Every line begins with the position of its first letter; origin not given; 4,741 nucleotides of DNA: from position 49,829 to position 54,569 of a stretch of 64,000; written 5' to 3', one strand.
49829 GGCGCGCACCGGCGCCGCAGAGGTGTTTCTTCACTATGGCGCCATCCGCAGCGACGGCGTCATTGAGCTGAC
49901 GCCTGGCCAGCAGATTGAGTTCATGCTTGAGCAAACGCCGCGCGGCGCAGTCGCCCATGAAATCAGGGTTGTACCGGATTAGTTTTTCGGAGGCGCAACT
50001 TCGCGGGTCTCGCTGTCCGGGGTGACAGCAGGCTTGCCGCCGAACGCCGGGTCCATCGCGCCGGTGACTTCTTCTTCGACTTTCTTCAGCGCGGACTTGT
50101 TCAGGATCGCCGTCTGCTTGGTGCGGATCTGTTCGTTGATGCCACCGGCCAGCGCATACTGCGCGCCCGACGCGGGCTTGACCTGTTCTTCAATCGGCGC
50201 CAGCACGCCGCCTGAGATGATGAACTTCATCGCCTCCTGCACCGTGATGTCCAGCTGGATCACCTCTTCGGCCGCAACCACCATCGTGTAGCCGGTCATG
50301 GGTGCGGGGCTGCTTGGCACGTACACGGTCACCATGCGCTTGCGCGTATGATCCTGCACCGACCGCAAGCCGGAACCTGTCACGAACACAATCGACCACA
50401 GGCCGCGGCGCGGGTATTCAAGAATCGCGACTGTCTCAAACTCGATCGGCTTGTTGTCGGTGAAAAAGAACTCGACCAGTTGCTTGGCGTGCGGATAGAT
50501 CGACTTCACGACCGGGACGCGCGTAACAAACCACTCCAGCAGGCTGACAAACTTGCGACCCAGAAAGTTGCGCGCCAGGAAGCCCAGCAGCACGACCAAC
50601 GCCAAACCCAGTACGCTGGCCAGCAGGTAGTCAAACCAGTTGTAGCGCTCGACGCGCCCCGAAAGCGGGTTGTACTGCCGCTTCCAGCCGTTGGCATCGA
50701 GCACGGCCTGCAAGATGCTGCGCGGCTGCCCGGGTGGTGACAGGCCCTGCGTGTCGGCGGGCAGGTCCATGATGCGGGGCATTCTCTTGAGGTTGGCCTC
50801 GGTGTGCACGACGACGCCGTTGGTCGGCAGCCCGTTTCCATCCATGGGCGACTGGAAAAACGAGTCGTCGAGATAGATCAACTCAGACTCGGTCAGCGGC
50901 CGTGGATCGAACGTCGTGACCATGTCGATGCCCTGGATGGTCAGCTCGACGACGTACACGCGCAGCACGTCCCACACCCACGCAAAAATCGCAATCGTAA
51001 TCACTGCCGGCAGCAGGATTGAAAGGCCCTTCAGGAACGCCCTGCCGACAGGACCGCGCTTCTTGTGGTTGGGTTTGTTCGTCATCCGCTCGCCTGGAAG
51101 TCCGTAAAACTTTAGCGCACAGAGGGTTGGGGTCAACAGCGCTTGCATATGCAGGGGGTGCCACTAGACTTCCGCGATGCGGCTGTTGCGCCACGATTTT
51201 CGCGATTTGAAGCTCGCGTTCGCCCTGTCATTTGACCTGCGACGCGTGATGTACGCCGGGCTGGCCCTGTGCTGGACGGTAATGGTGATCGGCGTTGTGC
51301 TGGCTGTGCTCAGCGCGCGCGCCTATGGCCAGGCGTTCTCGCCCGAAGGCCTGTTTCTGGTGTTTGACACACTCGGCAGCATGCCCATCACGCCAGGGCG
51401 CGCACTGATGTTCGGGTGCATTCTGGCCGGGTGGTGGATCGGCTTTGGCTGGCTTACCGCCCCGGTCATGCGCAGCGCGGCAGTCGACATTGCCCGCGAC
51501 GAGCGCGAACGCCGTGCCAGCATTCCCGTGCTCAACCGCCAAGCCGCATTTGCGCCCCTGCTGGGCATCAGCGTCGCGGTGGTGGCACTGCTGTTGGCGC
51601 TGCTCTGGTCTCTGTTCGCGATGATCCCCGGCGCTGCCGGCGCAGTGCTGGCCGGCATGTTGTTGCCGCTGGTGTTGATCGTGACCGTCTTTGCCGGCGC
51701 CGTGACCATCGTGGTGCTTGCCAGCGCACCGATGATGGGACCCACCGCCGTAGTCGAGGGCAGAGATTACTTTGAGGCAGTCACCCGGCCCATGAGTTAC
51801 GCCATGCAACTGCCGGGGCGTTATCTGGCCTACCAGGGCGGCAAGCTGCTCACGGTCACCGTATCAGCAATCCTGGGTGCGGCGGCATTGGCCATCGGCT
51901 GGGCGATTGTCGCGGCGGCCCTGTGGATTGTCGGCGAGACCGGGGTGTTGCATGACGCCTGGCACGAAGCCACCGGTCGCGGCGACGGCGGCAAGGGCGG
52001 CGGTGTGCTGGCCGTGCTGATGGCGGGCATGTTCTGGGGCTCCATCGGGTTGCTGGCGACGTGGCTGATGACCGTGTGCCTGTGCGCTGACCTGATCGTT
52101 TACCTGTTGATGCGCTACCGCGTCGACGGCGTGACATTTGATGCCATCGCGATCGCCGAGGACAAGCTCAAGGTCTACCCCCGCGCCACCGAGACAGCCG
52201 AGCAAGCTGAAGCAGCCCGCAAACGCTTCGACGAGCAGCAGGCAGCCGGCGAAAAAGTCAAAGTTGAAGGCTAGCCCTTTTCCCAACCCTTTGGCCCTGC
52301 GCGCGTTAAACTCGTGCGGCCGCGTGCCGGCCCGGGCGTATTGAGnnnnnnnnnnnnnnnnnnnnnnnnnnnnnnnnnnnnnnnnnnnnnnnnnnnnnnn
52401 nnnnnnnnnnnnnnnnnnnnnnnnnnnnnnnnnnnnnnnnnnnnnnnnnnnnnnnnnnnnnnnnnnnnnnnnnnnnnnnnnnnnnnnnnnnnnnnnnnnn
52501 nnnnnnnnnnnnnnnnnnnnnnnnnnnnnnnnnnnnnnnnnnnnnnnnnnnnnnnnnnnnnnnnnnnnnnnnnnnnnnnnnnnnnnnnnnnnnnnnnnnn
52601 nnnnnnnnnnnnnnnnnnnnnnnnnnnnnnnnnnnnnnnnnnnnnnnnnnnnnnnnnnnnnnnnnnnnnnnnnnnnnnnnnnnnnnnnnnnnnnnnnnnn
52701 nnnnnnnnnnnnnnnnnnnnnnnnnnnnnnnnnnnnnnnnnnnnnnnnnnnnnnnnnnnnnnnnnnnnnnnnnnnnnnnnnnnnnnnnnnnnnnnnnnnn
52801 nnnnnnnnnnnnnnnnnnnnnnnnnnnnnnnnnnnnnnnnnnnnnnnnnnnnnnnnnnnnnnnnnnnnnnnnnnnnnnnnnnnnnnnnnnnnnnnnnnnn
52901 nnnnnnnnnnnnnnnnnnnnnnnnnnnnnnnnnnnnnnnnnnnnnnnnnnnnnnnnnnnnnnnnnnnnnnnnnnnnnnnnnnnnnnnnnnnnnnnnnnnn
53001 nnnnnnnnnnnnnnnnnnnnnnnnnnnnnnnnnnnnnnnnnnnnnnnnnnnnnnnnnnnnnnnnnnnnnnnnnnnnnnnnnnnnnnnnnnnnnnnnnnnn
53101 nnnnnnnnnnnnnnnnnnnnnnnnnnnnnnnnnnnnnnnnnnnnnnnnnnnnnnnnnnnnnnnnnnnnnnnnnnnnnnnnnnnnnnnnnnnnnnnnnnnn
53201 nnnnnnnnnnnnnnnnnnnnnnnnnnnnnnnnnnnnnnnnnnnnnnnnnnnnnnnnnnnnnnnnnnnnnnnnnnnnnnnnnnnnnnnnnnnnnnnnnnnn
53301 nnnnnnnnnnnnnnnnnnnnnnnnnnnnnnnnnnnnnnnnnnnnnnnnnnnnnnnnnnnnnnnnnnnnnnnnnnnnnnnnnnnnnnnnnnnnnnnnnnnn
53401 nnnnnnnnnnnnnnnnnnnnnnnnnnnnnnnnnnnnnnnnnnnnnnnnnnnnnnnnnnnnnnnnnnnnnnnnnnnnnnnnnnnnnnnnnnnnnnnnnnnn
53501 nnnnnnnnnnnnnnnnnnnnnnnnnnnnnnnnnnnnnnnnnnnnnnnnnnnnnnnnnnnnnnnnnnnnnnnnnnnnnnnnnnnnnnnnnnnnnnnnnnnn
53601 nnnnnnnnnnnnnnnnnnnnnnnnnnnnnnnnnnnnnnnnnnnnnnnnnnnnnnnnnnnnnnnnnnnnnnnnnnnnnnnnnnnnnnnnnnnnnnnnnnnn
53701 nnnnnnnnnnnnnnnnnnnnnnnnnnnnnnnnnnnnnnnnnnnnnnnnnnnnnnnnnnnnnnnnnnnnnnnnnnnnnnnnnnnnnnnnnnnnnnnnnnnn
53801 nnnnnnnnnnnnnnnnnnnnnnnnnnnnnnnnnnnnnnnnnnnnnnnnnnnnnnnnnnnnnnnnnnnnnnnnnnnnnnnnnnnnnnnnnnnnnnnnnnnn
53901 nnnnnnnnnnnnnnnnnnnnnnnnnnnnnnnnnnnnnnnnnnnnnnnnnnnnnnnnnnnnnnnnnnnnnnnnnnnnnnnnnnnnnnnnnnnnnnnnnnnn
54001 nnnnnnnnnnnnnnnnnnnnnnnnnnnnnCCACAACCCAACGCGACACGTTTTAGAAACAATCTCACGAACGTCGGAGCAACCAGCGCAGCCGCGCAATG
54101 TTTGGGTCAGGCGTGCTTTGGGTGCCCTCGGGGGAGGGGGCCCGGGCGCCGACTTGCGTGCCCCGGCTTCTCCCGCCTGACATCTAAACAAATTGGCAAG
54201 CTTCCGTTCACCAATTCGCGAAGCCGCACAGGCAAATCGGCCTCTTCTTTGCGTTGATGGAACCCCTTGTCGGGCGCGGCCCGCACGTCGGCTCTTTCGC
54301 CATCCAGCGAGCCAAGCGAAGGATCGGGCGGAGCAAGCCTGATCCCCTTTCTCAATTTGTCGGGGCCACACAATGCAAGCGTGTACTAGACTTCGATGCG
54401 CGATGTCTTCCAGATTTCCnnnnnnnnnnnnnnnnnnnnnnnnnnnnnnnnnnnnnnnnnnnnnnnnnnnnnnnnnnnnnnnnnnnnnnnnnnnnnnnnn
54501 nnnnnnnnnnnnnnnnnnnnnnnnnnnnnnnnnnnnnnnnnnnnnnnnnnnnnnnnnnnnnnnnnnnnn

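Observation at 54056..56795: Compact low-GC defence islet: solitary GmrSD-family type IV restriction enzyme between gspE and a channel gene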

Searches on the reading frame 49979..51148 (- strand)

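Call 3: search_protein_families(library=pfam, proteins=[window:49979-51148:-], max_evalue=0.01)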
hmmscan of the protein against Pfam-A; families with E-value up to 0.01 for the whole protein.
window:49979-51148:- (389 aa): 1 family
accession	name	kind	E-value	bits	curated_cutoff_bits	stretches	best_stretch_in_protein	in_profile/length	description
PF04367.18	DUF502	-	6.7e-31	106.8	23.8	1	179-285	1-107/107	Protein of unknown function (DUF502)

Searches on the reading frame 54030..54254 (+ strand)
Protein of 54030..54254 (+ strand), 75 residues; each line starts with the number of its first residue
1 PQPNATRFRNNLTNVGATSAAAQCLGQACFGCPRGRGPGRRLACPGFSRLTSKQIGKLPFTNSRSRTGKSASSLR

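Call 37: search_protein_families(library=pfam, proteins=[window:54030-54254:+], max_evalue=1)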
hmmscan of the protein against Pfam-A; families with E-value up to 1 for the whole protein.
seq(75 aa): 0 families

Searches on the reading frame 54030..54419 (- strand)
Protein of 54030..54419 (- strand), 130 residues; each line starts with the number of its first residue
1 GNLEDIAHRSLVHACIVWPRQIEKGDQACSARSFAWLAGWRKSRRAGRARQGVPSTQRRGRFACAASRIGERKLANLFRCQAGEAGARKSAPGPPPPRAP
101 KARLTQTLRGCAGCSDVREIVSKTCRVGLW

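Call 37: search_protein_families(library=pfam, proteins=[window:54030-54419:-], max_evalue=1)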
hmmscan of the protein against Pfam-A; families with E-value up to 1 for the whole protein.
seq(130 aa): 0 families
